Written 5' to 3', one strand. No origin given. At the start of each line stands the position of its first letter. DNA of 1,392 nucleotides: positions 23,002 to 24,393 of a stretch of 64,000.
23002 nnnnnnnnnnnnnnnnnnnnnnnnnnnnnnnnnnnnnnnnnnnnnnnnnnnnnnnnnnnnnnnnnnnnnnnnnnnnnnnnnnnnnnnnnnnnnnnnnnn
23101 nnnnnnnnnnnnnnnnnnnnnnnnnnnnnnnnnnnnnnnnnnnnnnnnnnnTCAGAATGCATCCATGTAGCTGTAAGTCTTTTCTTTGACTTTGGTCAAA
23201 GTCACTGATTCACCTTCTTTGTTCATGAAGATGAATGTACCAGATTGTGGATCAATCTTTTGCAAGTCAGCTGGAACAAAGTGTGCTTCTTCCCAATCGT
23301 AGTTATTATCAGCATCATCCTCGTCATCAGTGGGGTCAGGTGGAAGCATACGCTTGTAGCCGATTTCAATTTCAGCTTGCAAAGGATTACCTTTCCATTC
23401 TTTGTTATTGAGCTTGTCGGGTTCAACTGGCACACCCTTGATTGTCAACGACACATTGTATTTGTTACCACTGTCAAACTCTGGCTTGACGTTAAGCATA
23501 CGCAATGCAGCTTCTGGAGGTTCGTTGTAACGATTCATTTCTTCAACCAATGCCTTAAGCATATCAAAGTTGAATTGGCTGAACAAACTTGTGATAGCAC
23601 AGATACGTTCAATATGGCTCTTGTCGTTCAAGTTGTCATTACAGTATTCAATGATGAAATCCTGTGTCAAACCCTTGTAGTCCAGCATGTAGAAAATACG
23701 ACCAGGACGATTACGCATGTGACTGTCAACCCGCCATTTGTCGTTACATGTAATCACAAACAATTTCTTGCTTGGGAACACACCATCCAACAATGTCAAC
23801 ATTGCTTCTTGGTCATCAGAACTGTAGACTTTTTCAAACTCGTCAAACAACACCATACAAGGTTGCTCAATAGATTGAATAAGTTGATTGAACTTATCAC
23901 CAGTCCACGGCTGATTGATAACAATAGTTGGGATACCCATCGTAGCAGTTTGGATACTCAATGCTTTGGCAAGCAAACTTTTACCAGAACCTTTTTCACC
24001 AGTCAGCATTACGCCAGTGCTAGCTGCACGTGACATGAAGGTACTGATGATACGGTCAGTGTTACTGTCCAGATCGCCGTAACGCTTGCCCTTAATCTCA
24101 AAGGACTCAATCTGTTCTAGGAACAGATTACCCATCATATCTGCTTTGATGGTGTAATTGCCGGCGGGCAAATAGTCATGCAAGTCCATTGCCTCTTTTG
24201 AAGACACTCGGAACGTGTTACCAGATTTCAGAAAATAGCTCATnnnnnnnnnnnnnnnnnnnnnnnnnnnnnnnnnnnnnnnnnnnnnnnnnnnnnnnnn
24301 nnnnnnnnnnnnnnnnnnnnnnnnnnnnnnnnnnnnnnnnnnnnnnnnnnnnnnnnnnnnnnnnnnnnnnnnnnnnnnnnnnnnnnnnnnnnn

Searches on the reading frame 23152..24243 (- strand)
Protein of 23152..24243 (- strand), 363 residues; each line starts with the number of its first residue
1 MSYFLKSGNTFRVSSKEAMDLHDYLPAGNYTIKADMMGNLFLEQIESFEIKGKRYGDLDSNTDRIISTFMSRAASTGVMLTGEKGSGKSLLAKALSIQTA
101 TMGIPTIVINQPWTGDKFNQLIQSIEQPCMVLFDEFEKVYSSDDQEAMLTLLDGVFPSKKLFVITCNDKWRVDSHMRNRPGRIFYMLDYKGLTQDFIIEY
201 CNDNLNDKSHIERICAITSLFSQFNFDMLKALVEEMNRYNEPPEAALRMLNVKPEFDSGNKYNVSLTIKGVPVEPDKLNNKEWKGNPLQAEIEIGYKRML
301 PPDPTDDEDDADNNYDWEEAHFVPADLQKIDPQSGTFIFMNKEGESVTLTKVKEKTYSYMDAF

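Call 49: search_protein_families(library=pfam, proteins=[window:23152-24243:-], max_evalue=0.001)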
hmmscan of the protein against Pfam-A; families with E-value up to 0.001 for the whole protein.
window:23152-24243:- (363 aa): 5 families
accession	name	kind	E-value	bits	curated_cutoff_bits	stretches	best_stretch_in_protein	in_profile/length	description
PF00004.35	AAA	-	9.2e-11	42.7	21.2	1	78-184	1-127/131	ATPase family associated with various cellular activities (AAA)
PF05673.19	DUF815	-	1.3e-05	24.9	23.8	1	66-170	44-153/249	Protein of unknown function (DUF815)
PF14532.12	Sigma54_activ_2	-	2e-05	25.3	25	1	74-171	20-112/138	Sigma-54 interaction domain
PF05729.18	NACHT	-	0.00011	22.6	26.7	0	78-101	3-26/167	NACHT domain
PF20720.3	nSTAND3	-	0.00025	21.2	27.2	1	78-166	20-110/155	Novel STAND NTPase 3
